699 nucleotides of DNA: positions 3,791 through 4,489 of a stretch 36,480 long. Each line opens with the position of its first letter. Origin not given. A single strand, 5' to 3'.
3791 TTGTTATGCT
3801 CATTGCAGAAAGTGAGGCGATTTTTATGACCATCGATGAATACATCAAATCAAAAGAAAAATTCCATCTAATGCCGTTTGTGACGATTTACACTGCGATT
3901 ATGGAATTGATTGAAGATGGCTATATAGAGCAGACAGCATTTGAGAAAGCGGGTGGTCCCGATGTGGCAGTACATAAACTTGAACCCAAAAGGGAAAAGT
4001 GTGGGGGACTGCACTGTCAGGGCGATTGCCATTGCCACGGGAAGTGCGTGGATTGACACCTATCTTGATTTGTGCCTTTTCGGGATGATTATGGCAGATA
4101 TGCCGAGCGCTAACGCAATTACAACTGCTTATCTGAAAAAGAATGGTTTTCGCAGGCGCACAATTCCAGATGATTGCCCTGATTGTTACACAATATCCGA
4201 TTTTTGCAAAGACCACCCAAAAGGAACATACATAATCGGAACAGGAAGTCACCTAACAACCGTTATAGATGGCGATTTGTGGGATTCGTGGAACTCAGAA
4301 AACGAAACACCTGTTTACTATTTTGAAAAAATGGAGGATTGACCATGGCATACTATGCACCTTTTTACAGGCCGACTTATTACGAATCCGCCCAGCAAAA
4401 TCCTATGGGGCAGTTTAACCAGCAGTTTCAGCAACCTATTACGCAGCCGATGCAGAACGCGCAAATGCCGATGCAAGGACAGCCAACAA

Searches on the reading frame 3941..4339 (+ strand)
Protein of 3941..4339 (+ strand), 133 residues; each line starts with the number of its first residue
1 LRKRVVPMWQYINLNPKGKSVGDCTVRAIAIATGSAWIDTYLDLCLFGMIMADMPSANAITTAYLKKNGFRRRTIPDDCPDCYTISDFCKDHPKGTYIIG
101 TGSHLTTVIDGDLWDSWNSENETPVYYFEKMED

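Call 5: search_protein_families(library=pfam, proteins=[window:3941-4339:+], max_evalue=1)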
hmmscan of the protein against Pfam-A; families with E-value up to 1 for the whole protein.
window:3941-4339:+ (133 aa): 0 families

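Call 6: search_protein_families(library=phrogs, proteins=[window:3941-4339:+], max_evalue=1)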
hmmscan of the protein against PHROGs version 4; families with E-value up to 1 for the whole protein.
window:3941-4339:+ (133 aa): 3 families
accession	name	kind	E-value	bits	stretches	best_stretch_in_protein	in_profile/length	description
phrog_3754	-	unknown function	5.1e-27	95.9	1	6-130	5-143/145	-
phrog_15863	-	unknown function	5.3e-05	23.7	1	11-121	5-111/312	-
phrog_18703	-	tail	0.19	11.1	1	10-73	117-177/517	tail fiber protein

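Call 11: search_protein_families(library=ncbifam, proteins=[window:3941-4339:+], max_evalue=1)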
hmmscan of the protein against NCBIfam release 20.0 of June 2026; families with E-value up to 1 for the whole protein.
window:3941-4339:+ (133 aa): 2 families
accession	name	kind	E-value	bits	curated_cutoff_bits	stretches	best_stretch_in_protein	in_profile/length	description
NF045874.1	Vhu_polyferre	exception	0.079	11.7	600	1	20-75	136-188/381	F420-non-reducing hydrogenase associated-polyferredoxin VhuB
NF006624.1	PRK09192.1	subfamily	0.16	10.3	600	1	35-73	217-253/567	fatty acyl-AMP ligase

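Call 12: search_protein_families(library=padloc, proteins=[window:3941-4339:+], max_evalue=1)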
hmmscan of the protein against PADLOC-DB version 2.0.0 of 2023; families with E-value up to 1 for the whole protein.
window:3941-4339:+ (133 aa): 0 families

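Call 21: search_solved_structures(query=A2, max_evalue=10, show_alignments=2)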
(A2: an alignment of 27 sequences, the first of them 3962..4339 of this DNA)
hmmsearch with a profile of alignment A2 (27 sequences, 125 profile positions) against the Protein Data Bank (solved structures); distinct sequences matched with E-value up to 10: 7.
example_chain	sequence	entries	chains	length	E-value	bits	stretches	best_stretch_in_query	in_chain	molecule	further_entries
4nbg_A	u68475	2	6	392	0.39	14.1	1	25-89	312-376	Terminal oxygenase component of carbazole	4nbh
4nb9_A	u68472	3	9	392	0.39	14.1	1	25-89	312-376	Terminal oxygenase component of carbazole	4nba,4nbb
4nbf_A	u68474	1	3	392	0.39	14.1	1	25-89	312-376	Terminal oxygenase component of carbazole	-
1ww9_A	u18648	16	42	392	0.39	14.1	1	25-89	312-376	terminal oxygenase component of carbazole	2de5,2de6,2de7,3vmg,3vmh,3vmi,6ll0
4nbc_A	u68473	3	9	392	0.39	14.1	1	25-89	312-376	Terminal oxygenase component of carbazole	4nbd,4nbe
4nb8_A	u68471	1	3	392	0.39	14.1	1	25-89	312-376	Terminal oxygenase component of carbazole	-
2xme_A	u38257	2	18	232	1.9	11.8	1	55-99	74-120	CTP-INOSITOL-1-PHOSPHATE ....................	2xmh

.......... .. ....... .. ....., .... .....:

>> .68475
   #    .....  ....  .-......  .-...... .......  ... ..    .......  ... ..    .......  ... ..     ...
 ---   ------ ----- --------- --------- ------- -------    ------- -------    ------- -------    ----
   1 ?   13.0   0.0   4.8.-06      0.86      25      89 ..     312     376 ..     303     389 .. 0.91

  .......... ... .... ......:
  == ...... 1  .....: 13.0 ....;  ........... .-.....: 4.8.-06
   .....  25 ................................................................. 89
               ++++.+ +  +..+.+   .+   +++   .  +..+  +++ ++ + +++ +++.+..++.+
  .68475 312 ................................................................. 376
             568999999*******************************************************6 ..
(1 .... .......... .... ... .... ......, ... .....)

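Call 22: search_protein_families(library=pfam, alignment_id=A2, max_evalue=1)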
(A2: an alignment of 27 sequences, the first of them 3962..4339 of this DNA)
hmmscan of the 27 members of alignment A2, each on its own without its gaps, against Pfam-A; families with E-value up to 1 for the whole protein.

A. member 1, window:3962-4339:+ (126 aa): 0 families

B. families by the number of members that match (of 27 scanned): 6 families
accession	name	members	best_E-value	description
PF13542.12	HTH_Tnp_ISL3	3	0.03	Helix-turn-helix domain of transposase family ISL3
PF04252.18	SFM1-like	2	0.26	Protein arginine N-methyltransferase SFM1-like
PF06527.16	TniQ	1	0.036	TniQ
PF19121.6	DUF5805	1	0.098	Family of unknown function (DUF5805)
PF09222.16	Fim-adh_lectin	1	0.11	Fimbrial adhesin F17-AG, lectin domain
PF21820.2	DUF6886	1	0.15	Family of unknown function (DUF6886)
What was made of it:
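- On Papain-like (clan CA-type) cysteine peptidase: No sequence-family hit (calls 5, 21, 22).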

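Call 28: find_homologous_proteins(query=A2)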
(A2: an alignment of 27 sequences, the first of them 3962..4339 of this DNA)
Query A2 (27 sequences) (126 aa, profile of the alignment): 7813 proteins with E <= 0.001 among 8000 candidates; the best 120 are listed.
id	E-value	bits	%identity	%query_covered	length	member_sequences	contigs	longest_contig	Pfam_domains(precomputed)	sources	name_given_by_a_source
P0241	2.4e-62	226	50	97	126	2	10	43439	-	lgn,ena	-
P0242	4.6e-62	226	56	95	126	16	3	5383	-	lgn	-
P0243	5.0e-62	225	49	94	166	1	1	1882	-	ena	-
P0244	5.4e-62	225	54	98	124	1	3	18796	-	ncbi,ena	-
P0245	6.7e-62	225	54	98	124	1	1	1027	-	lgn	-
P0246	6.8e-62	225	57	97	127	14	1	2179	-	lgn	-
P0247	1.0e-61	224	55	96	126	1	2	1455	-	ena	-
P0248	1.1e-61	224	51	97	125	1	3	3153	-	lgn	-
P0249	1.2e-61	224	56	96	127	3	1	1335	-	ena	-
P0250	1.3e-61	224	55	94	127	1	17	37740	-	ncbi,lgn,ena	-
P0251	1.6e-61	224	54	94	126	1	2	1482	-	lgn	-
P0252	1.6e-61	224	57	96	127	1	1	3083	-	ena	-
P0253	1.8e-61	224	54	98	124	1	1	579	-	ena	-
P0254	1.9e-61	224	52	98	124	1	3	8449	-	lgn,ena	-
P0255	2.2e-61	223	55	95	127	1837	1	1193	-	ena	-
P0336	4.7e-60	219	54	97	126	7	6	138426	-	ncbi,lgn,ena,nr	ncbi:MAG: hypothetical protein HFE93_04880 [Acutalibacter muris]|nr:hypothetical protein [Acutalibac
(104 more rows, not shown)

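Call 40: predict_structure(alignment_id=A5)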
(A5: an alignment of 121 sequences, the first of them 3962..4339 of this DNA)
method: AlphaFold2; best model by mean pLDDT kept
length: 126 residues; sequences in the alignment: 121
mean_pLDDT: 94.8   pTM: 0.88
mean pLDDT of the five models: 94.8, 94.6, 93.9, 93.2, 93.1
residues with pLDDT >= 90: 111; 70-90: 14; 50-70: 1; < 50: 0
segments of 3 or more residues with pLDDT < 50: none
pLDDT, mean of each block of 10 residues (from residue 1): 94 92 97 98 97 96 94 89 97 95 97 96 87
secondary structure, 60 per line:
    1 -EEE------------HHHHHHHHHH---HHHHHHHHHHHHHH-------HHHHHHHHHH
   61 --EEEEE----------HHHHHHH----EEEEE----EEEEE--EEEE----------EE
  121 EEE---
elements in order: E2-4 H17-26 H30-43 H51-60 E63-67 H78-84 E89-93 E98-102 E105-108 E119-123
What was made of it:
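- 3962..4342 (+): P0: 126-aa predicted papain-like cysteine peptidase (phrog_3754). AF2 pLDDT is 94.8 (call 40).
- On Papain-like (clan CA-type) cysteine peptidase: The model is confident (pLDDT 94.8, call 40).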

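Call 43: fold_search(model_id=the predicted structure, library=pdb)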
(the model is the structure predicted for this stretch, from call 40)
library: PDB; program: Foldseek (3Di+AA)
matches with E <= 10: 218; with E <= 0.001: 0
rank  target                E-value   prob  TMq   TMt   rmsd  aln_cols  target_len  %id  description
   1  6pgv_A                5.3e-02  0.85  0.48  0.42   9.1       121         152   13  Human Josephin-2 in complex with ubiquitin (released 2019-10-23)
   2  7n87_MODEL_1_A        1.2e-01  0.57  0.43  0.38   6.2       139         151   10  Solution NMR structure of peptidase domain from Clostridium thermocellum PCAT1 (released 2021-12-29)
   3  8evb_C                1.3e-01  0.18  0.24  0.10  11.0       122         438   18  Cryo-EM structure of cGMP bound truncated human CNGA3/CNGB3 channel in lipid nanodisc, pre-open state (released 2023-08-09)
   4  7ahm_C                3.1e-01  0.10  0.22  0.19   8.1        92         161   12  Low-resolution structure of the K+/H+ antiporter subunit KhtT in complex with c-di-AMP (released 2021-03-31)
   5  6gyn_A                4.5e-01  0.04  0.17  0.07  14.8       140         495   12  Structure of human HCN4 hyperpolarization-activated cyclic nucleotide-gated ion channel (released 2019-05-08)
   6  2mng_MODEL_1_A        4.8e-01  0.06  0.18  0.17  12.6       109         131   11  Apo Structure of human HCN4 CNBD solved by NMR (released 2014-06-04)
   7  7np4_A                5.2e-01  0.04  0.17  0.07  14.7       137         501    9  cAMP-bound rabbit HCN4 stabilized in LMNG-CHS detergent mixture (released 2021-08-11)
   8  8y60_A                5.2e-01  0.04  0.17  0.07  14.5       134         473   12  Structural mechanism of human HCN1 hyperpolarization-activated channel inhibition by ivabradine (released 2025-10-29)
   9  4j30_A                6.3e-01  0.16  0.32  0.27   6.0        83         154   17  Structure of the effector - immunity system Tae4 / Tai4 from Salmonella typhimurium, selenomethionine variant (released 2013-05-22)
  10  1cv8                  6.3e-01  0.11  0.34  0.28   8.7       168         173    7  STAPHOPAIN, CYSTEINE PROTEINASE FROM STAPHYLOCOCCUS AUREUS V8 (released 1998-10-14)
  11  3oqc_B                6.7e-01  0.21  0.47  0.19   6.5       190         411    8  Ubiquitin-fold modifier 1 Specific Protease, UfSP2 (released 2011-01-12)
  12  8ofi_C                7.1e-01  0.03  0.17  0.07  14.2       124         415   14  Ivabradine bound to HCN4 channel (released 2024-08-14)
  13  1y4h_A                7.6e-01  0.14  0.40  0.33   8.1       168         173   11  Wild type staphopain-staphostatin complex (released 2005-01-18)
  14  9bc7_A                7.6e-01  0.03  0.17  0.06  14.8       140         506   12  HCN1 M305L holo (released 2024-07-31)
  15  1pxv_A                1.1e+00  0.10  0.38  0.29   7.7       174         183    9  The staphostatin-staphopain complex: a forward binding inhibitor in complex with its target cysteine protease (released 2003-10-21)
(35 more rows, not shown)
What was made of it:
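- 3962..4342 (+): The best Foldseek hits are all papain-fold enzymes but weak: Josephin-2 (prob 0.85, TM 0.48), PCAT1 C39 domain, Tae4, staphopain (call 43).
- On Papain-like (clan CA-type) cysteine peptidase: The fold matches are weak, though all are papain-fold enzymes (call 43).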

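Call 51: find_encoding_contigs(protein=P0336, flank=10000, max_places=3)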
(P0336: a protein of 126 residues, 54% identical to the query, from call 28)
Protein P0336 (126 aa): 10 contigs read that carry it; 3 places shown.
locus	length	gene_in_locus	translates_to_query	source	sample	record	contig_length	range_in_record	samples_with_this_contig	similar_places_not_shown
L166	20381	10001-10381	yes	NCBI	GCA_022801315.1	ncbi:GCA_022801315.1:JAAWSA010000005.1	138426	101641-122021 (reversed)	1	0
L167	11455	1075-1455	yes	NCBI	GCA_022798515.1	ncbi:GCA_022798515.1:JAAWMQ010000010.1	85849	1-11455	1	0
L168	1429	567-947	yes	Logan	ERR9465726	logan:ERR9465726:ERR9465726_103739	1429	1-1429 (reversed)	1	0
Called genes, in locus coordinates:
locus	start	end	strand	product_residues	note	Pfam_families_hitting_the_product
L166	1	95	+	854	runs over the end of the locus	PF10145:PhageMin_Tail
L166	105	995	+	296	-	PF05709:Sipho_tail (faint), PF22768:SPP1_Dit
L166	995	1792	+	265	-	PF14594:Sipho_Gp37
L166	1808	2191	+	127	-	PF01391:Collagen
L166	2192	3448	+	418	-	PF18998:Flg_new_2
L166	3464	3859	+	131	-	PF14594:Sipho_Gp37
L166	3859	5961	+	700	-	-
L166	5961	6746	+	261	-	-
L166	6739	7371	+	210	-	-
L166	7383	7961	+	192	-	-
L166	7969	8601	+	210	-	PF07484:Collar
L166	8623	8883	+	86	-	PF04531:Phage_holin_1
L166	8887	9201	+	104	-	-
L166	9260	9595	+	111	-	-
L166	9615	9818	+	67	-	PF08281:Sigma70_r4_2 (weak)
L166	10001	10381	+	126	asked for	-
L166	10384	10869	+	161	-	-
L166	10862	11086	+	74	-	-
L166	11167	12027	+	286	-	-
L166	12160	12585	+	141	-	-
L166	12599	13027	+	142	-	-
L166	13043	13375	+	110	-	-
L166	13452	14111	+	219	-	-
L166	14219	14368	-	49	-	-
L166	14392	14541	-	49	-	-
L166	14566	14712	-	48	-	-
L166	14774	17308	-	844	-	PF00403:HMA, PF00122:E1-E2_ATPase, PF00702:Hydrolase, PF08282:Hydrolase_3 (faint), PF00403:HMA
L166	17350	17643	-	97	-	PF02583:Trns_repr_metal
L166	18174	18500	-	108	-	-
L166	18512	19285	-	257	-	PF02811:PHP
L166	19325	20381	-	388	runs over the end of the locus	PF00389:2-Hacid_dh, PF03446:NAD_binding_2 (faint), PF02826:2-Hacid_dh_C, PF01842:ACT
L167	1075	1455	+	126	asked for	-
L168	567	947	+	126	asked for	-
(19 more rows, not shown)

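Call 53: search_dna_similar(query=window:3962-4339:+, collection=phages, mode=protein, max_rows=60, max_evalue=0.001)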
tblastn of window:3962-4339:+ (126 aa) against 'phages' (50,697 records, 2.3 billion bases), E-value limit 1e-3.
Records with a match: 51; places in all: 51; records where one place covers at least 80% of the query: 50.
Best place of each record, by identity: <60% 51.
By first word of the organism name: Bacillus 23; Prevotella 15; Bacteriophage 7; Dulem 2; Geobacillus 2; Butyrivibrio 1; bajarodcaudo 1.
By host as written in the record: Prevotella sp. 15; Bacillus anthracis Sterne 10; - 8; Bacillus anthracis 5; Bacillus cereus 4; Geobacillus kaustophilus ATCC 8005 2; Bacillus cereus VKM B-370 2; Propithecus coquereli 1; and 4 more.
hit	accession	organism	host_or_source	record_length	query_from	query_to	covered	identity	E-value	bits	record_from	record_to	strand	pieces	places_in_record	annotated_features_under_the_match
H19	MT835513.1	Bacteriophage sp.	human fecal samples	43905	1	123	98%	52.8%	2e-39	144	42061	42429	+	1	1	record has no annotation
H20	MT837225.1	Bacteriophage sp.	human fecal samples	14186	1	123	98%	50.4%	4e-37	138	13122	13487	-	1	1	record has no annotation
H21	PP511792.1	Dulem virus 33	Propithecus coquereli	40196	6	126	96%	51.2%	8e-37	137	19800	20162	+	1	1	hypothetical protein (x2)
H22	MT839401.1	Bacteriophage sp.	human fecal samples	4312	2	123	97%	50.4%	2e-32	124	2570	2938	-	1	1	record has no annotation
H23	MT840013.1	Bacteriophage sp.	human fecal samples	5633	2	123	97%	49.6%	2e-32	125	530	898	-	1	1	record has no annotation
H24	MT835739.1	Bacteriophage sp.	human fecal samples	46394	2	123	97%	48.8%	7e-31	120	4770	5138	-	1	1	record has no annotation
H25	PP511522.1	Dulem virus 35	Varecia variegata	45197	1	123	98%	47.2%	3e-31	121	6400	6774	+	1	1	hypothetical protein (x3)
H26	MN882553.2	Butyrivibrio virus Ceridwen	Butyrivibrio fibrisolvens DSM 3071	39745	1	125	99%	46.4%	2e-31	121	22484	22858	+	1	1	hypothetical protein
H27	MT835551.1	Bacteriophage sp.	human fecal samples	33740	2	125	98%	46.8%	3e-34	130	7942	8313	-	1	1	record has no annotation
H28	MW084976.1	Bacillus phage Kirov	Bacillus cereus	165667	3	126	98%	35.2%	3e-19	87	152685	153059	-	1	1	putative peptidase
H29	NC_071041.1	Bacillus phage Kirov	Bacillus cereus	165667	3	126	98%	35.2%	3e-19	87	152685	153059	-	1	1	putative peptidase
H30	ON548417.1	Bacillus phage vB_BanS-Thrax1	Bacillus anthracis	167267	3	126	98%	34.9%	1e-17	83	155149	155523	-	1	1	hypothetical protein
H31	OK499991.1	Bacillus phage vB_BanS_Sophrita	Bacillus anthracis Sterne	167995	3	109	85%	38.4%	1e-14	74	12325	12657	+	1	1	hypothetical protein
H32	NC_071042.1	Bacillus phage vB_BanS_Sophrita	Bacillus anthracis Sterne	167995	3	109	85%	38.4%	1e-14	74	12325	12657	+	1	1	hypothetical protein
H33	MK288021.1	Bacillus phage pW2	Bacillus cereus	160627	3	109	85%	37.5%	6e-14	72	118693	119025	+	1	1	hypothetical protein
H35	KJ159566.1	Geobacillus phage GBK2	Geobacillus kaustophilus ATCC 8005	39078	3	125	98%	31.5%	5e-14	72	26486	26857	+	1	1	hypothetical protein (x2)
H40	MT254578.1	Bacillus phage Izhevsk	Bacillus cereus VKM B-370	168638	3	112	87%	34.8%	3e-14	73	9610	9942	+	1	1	putative peptidase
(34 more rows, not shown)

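Call 54: get_annotated_region(hit=H35, flank=5000)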
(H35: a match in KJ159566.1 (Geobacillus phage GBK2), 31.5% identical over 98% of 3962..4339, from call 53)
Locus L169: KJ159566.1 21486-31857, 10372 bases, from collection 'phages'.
description: Geobacillus phage GBK2, complete genome.
organism: Geobacillus phage GBK2 (NCBI taxid 1458842)
taxonomy: Viruses; Duplodnaviria; Heunggongvirae; Uroviricota; Caudoviricetes
host: Geobacillus kaustophilus ATCC 8005; source: -; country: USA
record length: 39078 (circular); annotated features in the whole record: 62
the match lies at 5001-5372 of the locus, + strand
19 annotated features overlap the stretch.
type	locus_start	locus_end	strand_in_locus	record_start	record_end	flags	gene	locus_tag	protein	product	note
CDS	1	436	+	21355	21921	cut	-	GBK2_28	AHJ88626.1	hypothetical protein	-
CDS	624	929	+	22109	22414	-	-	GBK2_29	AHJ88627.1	hypothetical protein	-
CDS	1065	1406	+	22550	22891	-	-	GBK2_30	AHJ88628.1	hypothetical protein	-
CDS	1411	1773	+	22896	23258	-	-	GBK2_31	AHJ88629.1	hypothetical protein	-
CDS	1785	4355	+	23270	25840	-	-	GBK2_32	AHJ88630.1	hypothetical protein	-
CDS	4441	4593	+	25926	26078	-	-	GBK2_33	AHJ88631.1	hypothetical protein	-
CDS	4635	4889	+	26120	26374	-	-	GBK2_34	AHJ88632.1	hypothetical protein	-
CDS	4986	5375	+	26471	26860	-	-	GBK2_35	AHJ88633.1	hypothetical protein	-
CDS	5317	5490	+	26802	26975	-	-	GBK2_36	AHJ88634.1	hypothetical protein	-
CDS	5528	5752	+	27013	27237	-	-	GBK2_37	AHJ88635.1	hypothetical protein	-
CDS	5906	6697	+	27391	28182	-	-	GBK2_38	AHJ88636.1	recombinase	-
CDS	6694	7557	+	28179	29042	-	-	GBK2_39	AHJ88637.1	RecT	-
CDS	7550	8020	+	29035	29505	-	-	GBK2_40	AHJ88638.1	SSB protein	-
CDS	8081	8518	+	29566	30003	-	-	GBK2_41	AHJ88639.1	hypothetical protein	-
CDS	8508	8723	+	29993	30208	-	-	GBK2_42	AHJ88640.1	hypothetical protein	-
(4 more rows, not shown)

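Call 55: get_annotated_region(hit=H40, flank=4000)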
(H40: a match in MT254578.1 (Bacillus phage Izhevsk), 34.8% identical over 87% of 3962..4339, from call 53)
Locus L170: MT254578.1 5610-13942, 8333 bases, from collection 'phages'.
description: Bacillus phage Izhevsk, complete genome.
organism: Bacillus phage Izhevsk (NCBI taxid 2724322)
taxonomy: Viruses; Duplodnaviria; Heunggongvirae; Uroviricota; Caudoviricetes; Joanripponvirinae; Tsamsavirus; Tsamsavirus izhevsk
host: Bacillus cereus VKM B-370; source: soil sample; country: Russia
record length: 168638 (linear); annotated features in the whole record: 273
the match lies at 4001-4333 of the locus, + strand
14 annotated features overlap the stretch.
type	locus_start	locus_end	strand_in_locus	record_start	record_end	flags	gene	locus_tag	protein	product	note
CDS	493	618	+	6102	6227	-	-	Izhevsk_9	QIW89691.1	hypothetical protein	-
CDS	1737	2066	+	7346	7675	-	-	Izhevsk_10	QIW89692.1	hypothetical protein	-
CDS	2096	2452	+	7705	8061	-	-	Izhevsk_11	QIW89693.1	hypothetical protein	-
CDS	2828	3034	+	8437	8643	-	-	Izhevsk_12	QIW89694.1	hypothetical protein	-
CDS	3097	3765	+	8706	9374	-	-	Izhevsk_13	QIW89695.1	serine/threonine protein kinase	-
CDS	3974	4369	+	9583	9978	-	-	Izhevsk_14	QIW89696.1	putative peptidase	-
CDS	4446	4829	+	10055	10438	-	-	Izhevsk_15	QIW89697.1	putative signal peptide-containing lipoprotein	-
CDS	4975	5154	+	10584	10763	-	-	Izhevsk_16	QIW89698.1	hypothetical protein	-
CDS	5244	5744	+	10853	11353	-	-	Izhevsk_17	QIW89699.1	type I DNA restriction enzymes inhibitor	putative T7 Ocr-like protein, type I DNA restriction enzymes inhibitor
CDS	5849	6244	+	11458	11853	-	-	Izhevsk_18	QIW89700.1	hypothetical protein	-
CDS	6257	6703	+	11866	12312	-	-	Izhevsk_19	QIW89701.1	hypothetical protein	-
CDS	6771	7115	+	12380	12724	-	-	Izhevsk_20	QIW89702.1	hypothetical protein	-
CDS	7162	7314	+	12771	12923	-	-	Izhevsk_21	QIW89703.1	putative signal peptide-containing lipoprotein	-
CDS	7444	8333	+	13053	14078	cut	-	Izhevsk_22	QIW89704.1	putative metallo-aminopeptidase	-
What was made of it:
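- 3962..4342 (+): It also occurs alone in Tsamsa-like Bacillus phages, GBK2 and Lak phages (calls 53-55).
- P0 occurs alone in unrelated phages (calls 53-55), so it may have an independent job. P0 homologues sit next to an Ocr-like gene in Bacillus phage Izhevsk (call 55). P0 occurs alone elsewhere (calls 53-55).
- Tried and rejected: Rejected, because it occurs alone in Bacillus, Geobacillus and Lak phages (calls 53-55).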

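Call 56: search_protein_families(library=pfam, proteins=[L166:9615-9815:+, L166:9260-9592:+, L166:13452-14108:+], max_evalue=0.1)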
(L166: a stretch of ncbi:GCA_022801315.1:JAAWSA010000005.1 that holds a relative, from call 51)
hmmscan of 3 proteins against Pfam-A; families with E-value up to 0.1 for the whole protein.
L166:9615-9815:+ (67 aa): 13 families
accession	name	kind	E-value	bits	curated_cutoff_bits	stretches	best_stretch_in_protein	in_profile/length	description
PF08281.18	Sigma70_r4_2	-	4.6e-07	29.8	25.7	1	23-63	13-54/54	Sigma-70, region 4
PF00196.25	GerE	-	9.1e-05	22.5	23.5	1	21-63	3-45/57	Bacterial regulatory proteins, luxR family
PF04545.22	Sigma70_r4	-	0.00021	21.2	24.1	1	22-63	6-48/50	Sigma-70, region 4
PF05043.19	Mga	-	0.00075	20.5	21.1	1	34-63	29-58/87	Mga helix-turn-helix domain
PF08279.18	HTH_11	-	0.0013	19.1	25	1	38-66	18-46/55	HTH domain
PF13412.12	HTH_24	-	0.0016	18.4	21.9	1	37-58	19-40/48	Winged helix-turn-helix DNA-binding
PF02650.20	HTH_WhiA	-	0.0027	18.5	27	1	17-61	34-82/84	WhiA C-terminal HTH domain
PF13404.12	HTH_AsnC-type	-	0.017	15.4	27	1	36-57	18-39/42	AsnC-type helix-turn-helix domain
PF13542.12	HTH_Tnp_ISL3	-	0.022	14.7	27.4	1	31-58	22-49/51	Helix-turn-helix domain of transposase family ISL3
PF13325.12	MCRS_N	-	0.032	14.6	25.8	1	14-65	142-193/199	N-terminal region of micro-spherule protein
PF13384.12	HTH_23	-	0.038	14.3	24.6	1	35-58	17-40/50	Homeodomain-like domain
PF00126.33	HTH_1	-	0.059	13.8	26.6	1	28-60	6-38/60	Bacterial regulatory helix-turn-helix protein, lysR family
PF10796.14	Anti-adapt_IraP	-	0.086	14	23.2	1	23-66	16-59/86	Sigma-S stabilisation anti-adaptor protein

L166:9260-9592:+ (111 aa): 2 families
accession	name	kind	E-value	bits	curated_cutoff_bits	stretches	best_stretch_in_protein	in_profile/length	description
PF23906.1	DUF7248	-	0.029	14.8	27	1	28-62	4-37/58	Family of unknown function (DUF7248)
PF13800.11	Sigma_reg_N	-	0.046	14.4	26.3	1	25-73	5-53/91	Sigma factor regulator N-terminal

L166:13452-14108:+ (219 aa): 0 families
